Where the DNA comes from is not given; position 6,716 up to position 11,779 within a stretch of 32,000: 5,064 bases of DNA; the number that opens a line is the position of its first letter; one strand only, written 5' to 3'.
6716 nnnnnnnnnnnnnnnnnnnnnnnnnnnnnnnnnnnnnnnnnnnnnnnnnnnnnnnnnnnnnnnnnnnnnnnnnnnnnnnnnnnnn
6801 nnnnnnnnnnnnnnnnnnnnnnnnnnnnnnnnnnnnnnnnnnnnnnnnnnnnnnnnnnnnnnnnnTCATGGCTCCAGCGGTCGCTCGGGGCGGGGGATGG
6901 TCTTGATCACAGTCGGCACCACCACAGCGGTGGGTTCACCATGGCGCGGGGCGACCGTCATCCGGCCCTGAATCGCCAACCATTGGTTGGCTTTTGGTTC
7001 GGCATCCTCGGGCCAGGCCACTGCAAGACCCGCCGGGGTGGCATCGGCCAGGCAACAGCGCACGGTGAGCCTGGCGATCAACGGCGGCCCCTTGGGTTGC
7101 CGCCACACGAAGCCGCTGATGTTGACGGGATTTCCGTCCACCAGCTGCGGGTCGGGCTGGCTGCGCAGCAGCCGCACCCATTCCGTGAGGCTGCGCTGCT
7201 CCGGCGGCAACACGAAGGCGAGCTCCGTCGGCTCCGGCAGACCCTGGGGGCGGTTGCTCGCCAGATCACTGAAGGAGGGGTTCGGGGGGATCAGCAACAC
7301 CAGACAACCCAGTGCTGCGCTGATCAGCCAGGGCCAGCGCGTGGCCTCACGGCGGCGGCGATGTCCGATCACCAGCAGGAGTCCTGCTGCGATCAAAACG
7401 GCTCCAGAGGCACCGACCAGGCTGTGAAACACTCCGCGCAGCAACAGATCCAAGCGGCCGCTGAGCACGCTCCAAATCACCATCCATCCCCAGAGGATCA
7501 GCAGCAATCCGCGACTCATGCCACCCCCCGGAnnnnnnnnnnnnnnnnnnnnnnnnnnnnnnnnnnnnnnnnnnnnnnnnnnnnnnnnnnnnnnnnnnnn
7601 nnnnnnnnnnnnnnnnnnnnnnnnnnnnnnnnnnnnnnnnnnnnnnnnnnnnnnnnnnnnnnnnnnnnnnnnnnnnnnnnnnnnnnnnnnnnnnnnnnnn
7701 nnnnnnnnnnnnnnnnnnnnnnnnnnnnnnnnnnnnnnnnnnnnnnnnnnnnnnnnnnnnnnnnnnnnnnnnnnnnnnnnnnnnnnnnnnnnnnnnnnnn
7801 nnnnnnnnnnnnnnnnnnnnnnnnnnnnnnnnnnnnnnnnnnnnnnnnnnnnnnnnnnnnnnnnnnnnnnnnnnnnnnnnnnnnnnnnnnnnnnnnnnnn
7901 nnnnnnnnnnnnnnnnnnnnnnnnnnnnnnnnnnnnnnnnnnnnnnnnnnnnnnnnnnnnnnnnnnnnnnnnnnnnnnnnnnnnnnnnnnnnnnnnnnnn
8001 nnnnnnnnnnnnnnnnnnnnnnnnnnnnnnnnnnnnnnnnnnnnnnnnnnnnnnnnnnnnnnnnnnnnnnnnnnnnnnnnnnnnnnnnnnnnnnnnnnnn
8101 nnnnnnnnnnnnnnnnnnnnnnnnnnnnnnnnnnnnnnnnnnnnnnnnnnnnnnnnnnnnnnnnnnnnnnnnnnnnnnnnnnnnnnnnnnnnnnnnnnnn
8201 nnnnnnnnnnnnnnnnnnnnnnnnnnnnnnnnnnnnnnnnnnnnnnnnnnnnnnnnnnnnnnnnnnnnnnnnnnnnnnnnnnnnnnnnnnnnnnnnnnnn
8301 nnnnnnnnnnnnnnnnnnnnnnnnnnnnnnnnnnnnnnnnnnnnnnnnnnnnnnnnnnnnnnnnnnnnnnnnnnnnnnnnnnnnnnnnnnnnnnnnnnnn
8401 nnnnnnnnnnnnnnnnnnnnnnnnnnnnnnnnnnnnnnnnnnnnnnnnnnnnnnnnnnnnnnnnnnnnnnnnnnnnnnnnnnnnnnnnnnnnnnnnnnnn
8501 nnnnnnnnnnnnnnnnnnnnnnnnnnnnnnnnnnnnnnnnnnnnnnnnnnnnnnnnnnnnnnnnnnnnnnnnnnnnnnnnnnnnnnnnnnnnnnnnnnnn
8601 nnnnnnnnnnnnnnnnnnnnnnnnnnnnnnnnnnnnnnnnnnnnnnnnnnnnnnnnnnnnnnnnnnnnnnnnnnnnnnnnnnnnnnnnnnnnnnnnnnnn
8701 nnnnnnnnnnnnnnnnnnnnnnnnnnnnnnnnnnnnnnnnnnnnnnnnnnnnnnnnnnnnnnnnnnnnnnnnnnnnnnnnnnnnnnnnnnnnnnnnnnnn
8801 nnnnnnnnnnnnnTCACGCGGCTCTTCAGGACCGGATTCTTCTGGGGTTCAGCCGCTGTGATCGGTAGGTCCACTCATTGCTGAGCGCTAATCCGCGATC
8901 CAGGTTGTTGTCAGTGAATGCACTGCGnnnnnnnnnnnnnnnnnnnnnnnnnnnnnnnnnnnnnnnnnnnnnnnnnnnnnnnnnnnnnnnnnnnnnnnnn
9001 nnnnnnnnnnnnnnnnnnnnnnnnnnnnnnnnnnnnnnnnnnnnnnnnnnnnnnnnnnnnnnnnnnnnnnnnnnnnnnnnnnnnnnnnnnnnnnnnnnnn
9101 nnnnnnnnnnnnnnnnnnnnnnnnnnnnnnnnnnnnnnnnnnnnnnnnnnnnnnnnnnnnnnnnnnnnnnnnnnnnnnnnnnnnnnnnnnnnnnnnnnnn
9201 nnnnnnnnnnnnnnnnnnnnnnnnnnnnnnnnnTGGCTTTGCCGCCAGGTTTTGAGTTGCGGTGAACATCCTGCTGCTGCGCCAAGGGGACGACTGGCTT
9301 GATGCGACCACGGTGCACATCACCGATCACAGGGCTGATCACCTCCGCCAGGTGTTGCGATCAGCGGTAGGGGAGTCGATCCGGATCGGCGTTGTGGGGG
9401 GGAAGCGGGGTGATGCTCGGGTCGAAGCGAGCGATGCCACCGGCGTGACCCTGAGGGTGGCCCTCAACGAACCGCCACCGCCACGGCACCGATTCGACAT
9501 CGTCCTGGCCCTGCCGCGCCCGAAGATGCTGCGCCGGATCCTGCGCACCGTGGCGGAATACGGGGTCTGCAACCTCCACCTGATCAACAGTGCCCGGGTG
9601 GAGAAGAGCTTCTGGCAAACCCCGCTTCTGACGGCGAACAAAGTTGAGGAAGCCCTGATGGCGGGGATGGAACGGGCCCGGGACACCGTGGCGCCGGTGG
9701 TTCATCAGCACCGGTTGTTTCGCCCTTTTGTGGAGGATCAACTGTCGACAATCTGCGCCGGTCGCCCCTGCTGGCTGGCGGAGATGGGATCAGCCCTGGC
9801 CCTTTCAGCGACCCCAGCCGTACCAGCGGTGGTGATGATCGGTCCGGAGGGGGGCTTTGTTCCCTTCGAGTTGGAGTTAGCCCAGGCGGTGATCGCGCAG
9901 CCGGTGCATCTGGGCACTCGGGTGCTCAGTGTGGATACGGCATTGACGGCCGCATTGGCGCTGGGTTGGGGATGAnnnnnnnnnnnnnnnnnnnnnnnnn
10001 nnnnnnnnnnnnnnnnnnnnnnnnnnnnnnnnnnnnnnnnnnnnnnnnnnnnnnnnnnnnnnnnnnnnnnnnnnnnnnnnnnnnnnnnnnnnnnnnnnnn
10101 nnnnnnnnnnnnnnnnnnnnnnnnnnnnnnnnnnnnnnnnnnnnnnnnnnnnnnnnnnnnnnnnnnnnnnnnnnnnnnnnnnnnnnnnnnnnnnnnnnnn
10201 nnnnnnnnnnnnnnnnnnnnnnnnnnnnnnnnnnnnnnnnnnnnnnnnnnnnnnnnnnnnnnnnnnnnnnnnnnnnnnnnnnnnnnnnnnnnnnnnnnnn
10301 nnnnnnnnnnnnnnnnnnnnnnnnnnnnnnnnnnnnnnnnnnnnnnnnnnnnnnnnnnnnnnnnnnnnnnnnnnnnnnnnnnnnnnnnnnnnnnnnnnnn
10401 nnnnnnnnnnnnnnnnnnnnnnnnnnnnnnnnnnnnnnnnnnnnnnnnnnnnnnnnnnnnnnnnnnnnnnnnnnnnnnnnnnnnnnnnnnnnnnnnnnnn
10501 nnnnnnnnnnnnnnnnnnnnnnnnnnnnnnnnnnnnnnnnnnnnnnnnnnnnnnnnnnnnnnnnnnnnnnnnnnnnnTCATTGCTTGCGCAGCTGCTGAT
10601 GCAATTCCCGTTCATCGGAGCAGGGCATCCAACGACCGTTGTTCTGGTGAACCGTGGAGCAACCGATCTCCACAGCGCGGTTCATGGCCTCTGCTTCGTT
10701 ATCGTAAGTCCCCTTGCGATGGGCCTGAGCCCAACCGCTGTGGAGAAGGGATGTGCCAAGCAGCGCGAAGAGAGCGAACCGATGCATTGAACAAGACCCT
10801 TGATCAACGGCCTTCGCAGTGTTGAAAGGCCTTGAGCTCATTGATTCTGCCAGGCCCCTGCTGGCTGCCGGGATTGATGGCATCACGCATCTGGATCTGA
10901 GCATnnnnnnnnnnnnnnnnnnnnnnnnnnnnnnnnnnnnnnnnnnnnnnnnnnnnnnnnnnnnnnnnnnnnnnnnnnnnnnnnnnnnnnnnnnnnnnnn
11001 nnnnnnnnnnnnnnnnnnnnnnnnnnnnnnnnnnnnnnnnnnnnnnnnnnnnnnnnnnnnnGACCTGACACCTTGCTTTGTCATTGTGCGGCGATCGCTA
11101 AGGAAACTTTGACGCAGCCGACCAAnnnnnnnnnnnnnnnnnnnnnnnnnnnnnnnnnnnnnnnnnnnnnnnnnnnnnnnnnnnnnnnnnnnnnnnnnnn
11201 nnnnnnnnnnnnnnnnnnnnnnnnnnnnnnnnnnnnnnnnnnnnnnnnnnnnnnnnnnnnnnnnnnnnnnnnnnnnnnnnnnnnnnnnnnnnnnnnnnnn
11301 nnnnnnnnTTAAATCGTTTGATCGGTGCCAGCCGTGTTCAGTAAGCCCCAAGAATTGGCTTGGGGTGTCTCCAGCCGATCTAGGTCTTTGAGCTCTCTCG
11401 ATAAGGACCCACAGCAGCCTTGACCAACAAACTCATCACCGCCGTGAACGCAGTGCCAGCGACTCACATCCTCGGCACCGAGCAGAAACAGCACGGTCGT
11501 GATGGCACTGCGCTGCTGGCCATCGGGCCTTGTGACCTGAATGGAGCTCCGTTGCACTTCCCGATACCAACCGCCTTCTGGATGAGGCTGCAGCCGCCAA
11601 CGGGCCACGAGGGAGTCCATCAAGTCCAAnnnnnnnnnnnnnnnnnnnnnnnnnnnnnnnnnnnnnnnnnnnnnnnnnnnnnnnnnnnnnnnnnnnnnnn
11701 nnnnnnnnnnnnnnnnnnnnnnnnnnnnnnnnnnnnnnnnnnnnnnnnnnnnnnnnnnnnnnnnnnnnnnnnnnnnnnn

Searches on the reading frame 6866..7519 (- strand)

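Call 38: search_protein_families(library=pfam, proteins=[window:6866-7519:-], max_evalue=0.001)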
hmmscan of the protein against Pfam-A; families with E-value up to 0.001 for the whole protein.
window:6866-7519:- (217 aa): 1 family
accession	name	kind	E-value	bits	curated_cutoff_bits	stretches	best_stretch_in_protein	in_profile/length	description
PF21537.2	DUF1980_C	-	6e-11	42.6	25.9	1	129-213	47-136/141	DUF1980 C-terminal domain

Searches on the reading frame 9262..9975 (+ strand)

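Call 38: search_protein_families(library=pfam, proteins=[window:9262-9975:+], max_evalue=0.001)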
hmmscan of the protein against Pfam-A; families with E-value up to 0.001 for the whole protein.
window:9262-9975:+ (237 aa): 2 families
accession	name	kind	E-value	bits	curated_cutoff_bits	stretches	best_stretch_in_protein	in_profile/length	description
PF04452.19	Methyltrans_RNA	-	2.7e-23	82.8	23.9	1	77-234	6-163/165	RNA methyltransferase domain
PF20260.4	PUA_4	-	0.00017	22.1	23.9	1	20-66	1-47/48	RNA methyltransferase PUA domain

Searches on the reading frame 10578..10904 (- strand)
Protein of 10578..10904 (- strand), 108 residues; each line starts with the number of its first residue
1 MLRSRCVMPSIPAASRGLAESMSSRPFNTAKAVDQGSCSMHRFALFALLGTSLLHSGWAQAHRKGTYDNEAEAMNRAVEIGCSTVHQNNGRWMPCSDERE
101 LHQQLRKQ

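Call 41: search_protein_families(library=pfam, proteins=[window:10578-10904:-], max_evalue=0.01)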
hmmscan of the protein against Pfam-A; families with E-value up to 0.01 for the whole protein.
window:10578-10904:- (108 aa): 1 family
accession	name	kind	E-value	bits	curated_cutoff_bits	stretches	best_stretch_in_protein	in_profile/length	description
PF12518.13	DUF3721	-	1.8e-14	53.6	27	1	67-99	1-33/33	Protein of unknown function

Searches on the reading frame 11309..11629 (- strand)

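Call 41: search_protein_families(library=pfam, proteins=[window:11309-11629:-], max_evalue=0.01)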
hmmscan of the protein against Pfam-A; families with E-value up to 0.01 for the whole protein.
window:11309-11629:- (106 aa): 1 family
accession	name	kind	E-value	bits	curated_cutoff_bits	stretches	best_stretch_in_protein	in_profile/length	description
PF06172.17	Cupin_5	-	7.9e-16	58.8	25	1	6-62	2-61/139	Cupin superfamily (DUF985)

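Call 50: search_protein_families(library=pfam, proteins=[window:11309-11629:-], max_evalue=1)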
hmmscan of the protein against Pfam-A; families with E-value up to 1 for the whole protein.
window:11309-11629:- (106 aa): 1 family
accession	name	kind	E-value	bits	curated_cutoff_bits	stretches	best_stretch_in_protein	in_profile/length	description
PF06172.17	Cupin_5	-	7.9e-16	58.8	25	1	6-62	2-61/139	Cupin superfamily (DUF985)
